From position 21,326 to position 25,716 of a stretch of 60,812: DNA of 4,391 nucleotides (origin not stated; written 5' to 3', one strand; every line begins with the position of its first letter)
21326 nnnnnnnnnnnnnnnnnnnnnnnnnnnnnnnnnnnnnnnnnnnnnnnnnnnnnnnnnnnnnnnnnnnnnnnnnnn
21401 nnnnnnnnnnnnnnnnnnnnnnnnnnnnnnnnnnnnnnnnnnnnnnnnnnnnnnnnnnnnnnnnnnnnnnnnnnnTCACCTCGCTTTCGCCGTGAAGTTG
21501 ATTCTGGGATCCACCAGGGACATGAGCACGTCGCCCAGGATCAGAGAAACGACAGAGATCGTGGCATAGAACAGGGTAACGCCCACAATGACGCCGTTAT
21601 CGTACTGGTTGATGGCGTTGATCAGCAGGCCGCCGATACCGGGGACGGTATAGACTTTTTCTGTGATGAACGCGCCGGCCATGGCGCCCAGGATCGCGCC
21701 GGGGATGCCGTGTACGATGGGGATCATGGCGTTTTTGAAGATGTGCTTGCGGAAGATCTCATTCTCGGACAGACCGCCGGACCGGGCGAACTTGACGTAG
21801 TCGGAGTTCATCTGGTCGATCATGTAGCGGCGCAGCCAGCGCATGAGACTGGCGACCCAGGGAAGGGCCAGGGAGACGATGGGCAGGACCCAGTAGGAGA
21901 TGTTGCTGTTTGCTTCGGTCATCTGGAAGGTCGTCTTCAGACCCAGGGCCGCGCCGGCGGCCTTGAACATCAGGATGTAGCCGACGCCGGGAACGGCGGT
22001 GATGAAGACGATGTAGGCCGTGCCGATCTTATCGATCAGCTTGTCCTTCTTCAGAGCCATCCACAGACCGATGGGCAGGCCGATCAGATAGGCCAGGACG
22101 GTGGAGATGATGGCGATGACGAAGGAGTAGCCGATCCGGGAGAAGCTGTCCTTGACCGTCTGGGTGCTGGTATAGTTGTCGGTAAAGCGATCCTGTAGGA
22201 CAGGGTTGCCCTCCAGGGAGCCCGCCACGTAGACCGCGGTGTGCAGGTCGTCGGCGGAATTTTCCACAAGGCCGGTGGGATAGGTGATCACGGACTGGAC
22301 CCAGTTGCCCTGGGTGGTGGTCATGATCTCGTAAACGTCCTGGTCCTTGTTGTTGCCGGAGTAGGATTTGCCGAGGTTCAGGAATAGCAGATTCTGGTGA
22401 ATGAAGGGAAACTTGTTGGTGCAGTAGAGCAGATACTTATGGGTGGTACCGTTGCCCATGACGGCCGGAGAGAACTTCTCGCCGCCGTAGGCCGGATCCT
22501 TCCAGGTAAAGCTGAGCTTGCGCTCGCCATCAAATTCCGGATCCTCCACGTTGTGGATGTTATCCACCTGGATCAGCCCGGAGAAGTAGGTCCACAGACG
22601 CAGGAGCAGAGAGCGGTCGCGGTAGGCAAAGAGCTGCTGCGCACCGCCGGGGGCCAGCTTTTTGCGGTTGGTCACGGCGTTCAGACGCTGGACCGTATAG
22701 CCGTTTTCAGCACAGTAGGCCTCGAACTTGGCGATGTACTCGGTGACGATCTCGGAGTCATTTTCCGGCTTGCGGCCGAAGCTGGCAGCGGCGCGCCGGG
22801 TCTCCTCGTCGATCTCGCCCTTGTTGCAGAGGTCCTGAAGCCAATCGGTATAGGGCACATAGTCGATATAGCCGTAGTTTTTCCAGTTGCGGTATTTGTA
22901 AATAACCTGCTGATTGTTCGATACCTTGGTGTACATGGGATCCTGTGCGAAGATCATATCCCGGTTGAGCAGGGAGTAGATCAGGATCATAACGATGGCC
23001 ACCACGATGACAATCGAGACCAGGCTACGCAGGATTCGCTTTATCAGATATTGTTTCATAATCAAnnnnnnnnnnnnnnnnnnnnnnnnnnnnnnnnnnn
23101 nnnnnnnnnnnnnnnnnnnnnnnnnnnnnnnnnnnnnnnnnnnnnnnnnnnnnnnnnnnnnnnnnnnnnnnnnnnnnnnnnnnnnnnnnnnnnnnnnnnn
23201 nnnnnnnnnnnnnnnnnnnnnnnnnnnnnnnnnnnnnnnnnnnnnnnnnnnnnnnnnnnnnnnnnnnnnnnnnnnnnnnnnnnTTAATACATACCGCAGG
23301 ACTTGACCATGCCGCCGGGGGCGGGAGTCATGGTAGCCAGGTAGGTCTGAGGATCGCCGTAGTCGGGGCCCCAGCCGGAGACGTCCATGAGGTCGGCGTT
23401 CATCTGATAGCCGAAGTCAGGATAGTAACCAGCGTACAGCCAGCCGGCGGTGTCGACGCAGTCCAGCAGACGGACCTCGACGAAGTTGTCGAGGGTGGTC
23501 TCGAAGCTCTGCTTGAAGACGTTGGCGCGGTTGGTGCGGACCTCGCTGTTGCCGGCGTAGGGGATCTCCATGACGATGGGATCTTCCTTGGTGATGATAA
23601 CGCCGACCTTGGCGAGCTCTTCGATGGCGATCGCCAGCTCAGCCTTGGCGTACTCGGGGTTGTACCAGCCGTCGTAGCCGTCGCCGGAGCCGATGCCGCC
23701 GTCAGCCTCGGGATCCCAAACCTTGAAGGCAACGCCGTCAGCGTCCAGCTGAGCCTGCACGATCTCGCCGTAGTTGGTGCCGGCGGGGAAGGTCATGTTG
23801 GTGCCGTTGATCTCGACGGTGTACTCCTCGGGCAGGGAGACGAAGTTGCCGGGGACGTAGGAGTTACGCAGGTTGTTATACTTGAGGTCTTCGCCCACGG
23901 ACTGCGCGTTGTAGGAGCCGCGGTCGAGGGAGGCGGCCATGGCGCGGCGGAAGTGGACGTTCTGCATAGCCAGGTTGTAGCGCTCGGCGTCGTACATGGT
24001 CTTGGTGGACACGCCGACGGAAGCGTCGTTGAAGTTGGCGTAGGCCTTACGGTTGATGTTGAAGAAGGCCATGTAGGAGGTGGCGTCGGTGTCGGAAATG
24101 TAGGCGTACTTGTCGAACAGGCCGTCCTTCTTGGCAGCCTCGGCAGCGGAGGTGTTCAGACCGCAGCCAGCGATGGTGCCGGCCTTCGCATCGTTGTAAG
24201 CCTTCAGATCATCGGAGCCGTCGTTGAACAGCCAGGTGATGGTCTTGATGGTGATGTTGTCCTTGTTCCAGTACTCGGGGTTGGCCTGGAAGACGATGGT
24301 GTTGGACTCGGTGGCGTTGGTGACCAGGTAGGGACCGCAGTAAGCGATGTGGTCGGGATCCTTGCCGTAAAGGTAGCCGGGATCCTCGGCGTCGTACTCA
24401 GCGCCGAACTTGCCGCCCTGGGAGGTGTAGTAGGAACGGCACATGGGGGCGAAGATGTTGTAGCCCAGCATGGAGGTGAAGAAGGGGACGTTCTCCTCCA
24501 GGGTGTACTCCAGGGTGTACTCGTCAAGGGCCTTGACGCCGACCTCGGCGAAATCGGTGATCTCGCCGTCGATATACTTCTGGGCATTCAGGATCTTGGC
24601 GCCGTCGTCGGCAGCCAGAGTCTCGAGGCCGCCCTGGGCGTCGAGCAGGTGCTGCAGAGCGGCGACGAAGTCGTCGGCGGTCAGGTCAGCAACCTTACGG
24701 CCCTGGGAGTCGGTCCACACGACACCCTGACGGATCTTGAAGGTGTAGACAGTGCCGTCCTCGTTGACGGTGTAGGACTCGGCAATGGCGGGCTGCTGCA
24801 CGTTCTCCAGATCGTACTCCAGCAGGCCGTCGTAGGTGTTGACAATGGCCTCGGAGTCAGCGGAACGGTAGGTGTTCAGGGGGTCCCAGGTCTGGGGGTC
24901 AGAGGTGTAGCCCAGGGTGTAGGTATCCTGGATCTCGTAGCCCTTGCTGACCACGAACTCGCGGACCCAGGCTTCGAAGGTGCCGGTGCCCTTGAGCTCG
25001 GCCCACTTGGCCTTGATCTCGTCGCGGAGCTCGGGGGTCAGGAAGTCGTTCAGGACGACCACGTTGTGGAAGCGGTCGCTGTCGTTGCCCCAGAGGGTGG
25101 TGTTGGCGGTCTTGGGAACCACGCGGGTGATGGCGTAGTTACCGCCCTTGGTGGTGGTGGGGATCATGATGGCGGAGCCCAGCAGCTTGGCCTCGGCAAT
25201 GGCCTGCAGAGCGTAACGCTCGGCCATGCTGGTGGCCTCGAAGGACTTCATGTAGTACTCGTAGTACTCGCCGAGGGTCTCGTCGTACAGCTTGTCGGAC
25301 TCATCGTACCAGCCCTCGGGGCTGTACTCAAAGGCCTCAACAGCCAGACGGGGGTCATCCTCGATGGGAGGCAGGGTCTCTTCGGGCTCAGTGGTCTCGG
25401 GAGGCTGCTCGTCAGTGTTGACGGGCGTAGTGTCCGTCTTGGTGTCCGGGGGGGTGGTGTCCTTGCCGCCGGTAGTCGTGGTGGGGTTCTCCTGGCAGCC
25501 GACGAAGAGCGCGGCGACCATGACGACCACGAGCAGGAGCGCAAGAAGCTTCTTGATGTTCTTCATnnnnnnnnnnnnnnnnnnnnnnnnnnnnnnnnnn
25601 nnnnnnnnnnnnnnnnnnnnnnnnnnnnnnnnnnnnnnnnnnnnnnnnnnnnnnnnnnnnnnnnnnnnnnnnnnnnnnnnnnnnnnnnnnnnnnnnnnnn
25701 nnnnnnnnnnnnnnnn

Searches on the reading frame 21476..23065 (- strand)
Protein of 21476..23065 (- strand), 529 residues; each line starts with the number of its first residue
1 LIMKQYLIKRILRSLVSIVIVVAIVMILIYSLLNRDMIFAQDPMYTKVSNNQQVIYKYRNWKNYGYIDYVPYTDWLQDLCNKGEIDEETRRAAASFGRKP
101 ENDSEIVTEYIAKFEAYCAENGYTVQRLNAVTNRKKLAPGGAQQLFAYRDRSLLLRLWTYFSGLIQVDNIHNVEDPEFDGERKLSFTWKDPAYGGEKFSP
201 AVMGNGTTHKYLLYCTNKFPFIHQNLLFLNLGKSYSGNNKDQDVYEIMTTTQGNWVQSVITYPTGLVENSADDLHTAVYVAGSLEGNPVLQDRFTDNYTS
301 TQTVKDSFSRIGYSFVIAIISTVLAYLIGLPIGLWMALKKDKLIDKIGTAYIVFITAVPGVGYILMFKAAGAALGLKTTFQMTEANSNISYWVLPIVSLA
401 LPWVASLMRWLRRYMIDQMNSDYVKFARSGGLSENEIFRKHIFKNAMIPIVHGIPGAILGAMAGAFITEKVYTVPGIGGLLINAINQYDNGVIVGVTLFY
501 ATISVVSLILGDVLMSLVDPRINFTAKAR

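Call 82: search_protein_families(library=pfam, proteins=[window:21476-23065:-], max_evalue=0.00001)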
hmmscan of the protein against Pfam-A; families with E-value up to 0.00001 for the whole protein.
window:21476-23065:- (529 aa): 1 family
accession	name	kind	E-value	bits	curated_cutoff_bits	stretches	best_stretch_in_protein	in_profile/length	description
PF00528.27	BPD_transp_1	-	2.6e-32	112.5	26.4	1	329-522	1-182/184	Binding-protein-dependent transport system inner membrane component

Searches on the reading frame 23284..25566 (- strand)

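Call 82: search_protein_families(library=pfam, proteins=[window:23284-25566:-], max_evalue=0.00001)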
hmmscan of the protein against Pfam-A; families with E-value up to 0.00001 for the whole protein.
window:23284-25566:- (760 aa): 1 family
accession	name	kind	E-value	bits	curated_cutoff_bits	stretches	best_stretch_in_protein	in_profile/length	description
PF00496.27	SBP_bac_5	-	2.9e-40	139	32.4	1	258-747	3-361/368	Bacterial extracellular solute-binding proteins, family 5 Middle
